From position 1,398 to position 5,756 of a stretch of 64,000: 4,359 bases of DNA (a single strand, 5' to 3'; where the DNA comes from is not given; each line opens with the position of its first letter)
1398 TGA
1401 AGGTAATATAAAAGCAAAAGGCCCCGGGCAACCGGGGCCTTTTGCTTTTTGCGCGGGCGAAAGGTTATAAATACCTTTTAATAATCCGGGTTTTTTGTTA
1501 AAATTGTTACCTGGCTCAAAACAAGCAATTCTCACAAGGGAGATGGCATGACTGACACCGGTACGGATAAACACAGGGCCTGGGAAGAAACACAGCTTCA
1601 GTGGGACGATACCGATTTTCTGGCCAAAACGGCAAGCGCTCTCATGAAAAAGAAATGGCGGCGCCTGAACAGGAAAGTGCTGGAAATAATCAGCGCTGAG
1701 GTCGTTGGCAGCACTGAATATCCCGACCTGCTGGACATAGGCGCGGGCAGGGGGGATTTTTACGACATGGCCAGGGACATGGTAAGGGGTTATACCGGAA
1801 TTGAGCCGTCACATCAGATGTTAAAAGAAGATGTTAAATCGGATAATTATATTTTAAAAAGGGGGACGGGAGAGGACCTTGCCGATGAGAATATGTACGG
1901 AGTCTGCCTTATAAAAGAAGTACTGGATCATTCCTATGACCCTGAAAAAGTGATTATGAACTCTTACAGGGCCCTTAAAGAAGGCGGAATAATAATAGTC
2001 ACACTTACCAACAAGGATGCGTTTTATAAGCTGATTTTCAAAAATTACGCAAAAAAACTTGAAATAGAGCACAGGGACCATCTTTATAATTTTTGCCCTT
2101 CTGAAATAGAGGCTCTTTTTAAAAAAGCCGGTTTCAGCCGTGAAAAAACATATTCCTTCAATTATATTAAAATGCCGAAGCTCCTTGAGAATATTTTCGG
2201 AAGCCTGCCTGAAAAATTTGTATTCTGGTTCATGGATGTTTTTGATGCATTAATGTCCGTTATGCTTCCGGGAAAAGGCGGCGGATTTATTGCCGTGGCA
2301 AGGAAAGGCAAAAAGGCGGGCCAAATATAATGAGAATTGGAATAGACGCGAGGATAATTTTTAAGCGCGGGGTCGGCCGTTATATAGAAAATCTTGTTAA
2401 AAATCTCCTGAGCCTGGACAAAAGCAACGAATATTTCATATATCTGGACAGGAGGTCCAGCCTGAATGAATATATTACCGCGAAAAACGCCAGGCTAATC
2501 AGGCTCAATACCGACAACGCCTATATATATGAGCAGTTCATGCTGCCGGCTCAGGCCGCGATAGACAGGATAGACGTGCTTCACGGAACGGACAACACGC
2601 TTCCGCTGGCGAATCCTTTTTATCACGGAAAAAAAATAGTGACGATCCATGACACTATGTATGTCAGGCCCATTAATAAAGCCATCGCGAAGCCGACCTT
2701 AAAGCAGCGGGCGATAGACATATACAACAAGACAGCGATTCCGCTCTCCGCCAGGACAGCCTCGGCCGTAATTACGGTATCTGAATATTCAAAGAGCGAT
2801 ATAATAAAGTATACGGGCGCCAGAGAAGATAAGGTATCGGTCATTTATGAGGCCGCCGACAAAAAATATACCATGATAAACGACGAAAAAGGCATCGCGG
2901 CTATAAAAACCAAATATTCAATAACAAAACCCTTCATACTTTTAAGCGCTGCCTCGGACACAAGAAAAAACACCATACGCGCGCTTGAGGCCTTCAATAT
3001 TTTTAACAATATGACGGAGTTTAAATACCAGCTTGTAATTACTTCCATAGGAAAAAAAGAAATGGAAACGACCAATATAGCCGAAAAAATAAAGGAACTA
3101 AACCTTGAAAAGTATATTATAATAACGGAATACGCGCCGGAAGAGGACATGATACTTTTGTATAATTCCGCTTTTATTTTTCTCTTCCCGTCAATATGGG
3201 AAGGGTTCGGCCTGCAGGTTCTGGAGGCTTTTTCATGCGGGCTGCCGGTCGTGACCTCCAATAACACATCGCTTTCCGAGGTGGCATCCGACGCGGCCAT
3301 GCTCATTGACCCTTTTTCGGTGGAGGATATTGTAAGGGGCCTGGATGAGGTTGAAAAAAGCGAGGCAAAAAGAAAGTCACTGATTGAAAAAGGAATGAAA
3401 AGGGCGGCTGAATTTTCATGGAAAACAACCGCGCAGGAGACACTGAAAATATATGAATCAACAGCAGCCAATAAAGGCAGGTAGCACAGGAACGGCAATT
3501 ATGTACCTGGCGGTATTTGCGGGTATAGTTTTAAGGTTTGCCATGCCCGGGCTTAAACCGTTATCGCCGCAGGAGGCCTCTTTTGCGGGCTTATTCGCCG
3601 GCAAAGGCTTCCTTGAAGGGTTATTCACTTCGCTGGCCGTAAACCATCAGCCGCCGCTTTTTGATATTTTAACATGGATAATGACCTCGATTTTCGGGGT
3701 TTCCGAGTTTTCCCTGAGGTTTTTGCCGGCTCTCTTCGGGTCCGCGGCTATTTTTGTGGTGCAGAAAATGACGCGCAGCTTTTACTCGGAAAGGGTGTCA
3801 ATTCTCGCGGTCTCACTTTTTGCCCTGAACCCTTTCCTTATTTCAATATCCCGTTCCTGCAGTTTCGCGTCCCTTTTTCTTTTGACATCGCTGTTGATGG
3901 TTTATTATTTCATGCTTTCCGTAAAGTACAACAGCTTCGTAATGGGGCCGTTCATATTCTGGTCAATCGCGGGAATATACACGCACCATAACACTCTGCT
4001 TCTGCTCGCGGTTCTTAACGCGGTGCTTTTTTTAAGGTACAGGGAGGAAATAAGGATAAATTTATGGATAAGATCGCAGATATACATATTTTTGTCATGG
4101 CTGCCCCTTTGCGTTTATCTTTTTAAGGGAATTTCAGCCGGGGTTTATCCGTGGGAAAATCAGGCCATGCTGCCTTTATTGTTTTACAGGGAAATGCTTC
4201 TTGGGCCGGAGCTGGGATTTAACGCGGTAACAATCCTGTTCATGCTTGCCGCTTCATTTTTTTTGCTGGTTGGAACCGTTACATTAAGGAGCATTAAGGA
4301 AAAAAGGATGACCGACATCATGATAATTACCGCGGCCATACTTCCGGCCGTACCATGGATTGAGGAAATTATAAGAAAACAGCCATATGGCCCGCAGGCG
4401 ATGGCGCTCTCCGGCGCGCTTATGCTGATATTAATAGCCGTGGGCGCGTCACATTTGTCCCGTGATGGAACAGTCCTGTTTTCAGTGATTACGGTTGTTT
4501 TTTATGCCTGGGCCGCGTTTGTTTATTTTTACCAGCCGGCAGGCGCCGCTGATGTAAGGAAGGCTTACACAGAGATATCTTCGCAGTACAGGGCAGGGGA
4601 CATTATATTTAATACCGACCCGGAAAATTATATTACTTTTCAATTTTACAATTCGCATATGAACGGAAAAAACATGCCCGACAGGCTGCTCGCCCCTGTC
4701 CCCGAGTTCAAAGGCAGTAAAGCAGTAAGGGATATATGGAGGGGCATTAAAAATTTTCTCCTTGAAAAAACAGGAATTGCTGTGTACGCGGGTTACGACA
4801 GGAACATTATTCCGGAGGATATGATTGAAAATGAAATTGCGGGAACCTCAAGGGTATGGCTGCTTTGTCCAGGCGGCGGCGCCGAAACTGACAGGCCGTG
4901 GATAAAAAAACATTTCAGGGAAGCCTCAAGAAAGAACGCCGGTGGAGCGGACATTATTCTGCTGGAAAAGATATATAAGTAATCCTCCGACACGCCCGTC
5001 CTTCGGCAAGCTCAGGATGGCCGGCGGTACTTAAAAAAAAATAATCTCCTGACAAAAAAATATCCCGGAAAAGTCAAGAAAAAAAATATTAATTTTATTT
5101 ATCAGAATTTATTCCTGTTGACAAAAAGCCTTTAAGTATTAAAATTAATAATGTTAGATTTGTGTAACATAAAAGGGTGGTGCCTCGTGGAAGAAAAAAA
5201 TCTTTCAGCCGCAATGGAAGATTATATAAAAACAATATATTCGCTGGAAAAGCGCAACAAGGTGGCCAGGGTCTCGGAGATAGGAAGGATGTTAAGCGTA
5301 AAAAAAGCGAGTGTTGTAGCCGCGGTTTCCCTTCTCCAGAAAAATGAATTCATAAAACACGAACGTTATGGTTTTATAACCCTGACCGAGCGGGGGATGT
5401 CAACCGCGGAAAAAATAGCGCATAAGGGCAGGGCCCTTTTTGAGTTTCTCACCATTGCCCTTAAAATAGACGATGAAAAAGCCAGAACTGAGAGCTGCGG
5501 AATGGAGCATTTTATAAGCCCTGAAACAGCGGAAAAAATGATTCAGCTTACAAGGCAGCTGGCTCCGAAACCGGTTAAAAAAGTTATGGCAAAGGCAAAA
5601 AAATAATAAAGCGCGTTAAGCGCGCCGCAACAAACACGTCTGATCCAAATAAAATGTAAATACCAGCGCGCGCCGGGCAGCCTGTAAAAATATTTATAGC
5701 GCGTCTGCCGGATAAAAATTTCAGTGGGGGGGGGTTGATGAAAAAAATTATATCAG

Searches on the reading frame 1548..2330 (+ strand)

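Call 10: search_protein_families(library=pfam, proteins=[window:1548-2330:+], max_evalue=0.001)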
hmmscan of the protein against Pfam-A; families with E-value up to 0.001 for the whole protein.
window:1548-2330:+ (260 aa): 7 families
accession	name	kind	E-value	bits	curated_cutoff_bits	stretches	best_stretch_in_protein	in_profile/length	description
PF13489.12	Methyltransf_23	-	8.1e-11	42.4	27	1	58-197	23-160/164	Methyltransferase domain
PF08241.18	Methyltransf_11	-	1.6e-10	41.9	21.2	1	62-151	1-95/95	Methyltransferase domain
PF08242.18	Methyltransf_12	-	3.1e-07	31.5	30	1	62-149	1-98/98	Methyltransferase domain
PF13847.12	Methyltransf_31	-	2.9e-06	27.5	27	1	61-160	7-119/145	Methyltransferase domain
PF05219.18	DREV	-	4.7e-06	26.4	26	1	42-200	79-237/265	DREV methyltransferase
PF13649.12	Methyltransf_25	-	1.7e-05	25.8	27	1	62-147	2-97/97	Methyltransferase domain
PF17755.6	UvrA_DNA-bind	-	0.00058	20.6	23.2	0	131-189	1-58/110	UvrA DNA-binding domain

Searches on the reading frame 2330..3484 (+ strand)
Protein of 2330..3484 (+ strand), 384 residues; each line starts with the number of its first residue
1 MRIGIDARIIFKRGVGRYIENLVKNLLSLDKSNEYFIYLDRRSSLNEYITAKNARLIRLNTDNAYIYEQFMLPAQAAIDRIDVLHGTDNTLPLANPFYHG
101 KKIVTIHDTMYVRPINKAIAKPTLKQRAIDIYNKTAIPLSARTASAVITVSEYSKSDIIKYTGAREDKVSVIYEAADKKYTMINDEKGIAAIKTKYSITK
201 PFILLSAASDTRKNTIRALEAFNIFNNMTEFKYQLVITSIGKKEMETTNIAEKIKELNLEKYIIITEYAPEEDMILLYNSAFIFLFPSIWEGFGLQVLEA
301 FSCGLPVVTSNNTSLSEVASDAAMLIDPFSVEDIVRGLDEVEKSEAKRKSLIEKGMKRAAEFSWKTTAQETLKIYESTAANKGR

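Call 10: search_protein_families(library=pfam, proteins=[window:2330-3484:+], max_evalue=0.001)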
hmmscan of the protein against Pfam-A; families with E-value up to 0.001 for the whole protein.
window:2330-3484:+ (384 aa): 6 families
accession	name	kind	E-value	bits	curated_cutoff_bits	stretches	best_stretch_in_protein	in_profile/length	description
PF00534.26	Glycos_transf_1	-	7.8e-29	100.8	26.4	1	199-357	14-171/172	Glycosyl transferases group 1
PF13692.12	Glyco_trans_1_4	-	9.4e-19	68.5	27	1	211-338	13-136/142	Glycosyl transferases group 1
PF13439.12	Glyco_transf_4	-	5.2e-11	43.3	28.5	1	14-177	3-167/170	Glycosyltransferase Family 4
PF20706.3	GT4-conflict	-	4.7e-10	39.4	26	1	203-345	200-340/385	Family 4 Glycosyltransferase in conflict systems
PF13524.12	Glyco_trans_1_2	-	2.7e-07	31.1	25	1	267-372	33-143/144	Glycosyl transferase-like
PF18752.7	DAAD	-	0.00097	19.5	25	0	121-235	76-191/291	Dictyosteliid AID/APOBEC-like Deaminase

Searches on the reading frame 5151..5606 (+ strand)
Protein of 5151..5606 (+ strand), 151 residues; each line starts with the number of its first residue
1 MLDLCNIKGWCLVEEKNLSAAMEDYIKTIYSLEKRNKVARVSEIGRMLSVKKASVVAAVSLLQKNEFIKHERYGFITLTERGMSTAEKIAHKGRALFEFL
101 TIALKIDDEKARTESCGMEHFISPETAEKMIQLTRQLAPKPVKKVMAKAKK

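Call 10: search_protein_families(library=pfam, proteins=[window:5151-5606:+], max_evalue=0.001)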
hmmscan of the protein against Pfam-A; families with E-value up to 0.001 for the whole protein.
window:5151-5606:+ (151 aa): 2 families
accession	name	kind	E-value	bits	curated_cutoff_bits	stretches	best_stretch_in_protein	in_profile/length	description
PF01325.25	Fe_dep_repress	-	1.5e-13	51.2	26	1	18-73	2-57/60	Iron dependent repressor, N-terminal DNA binding domain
PF02742.21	Fe_dep_repr_C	-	2.3e-11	44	27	1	79-138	1-60/70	Iron dependent repressor, metal binding and dimerisation domain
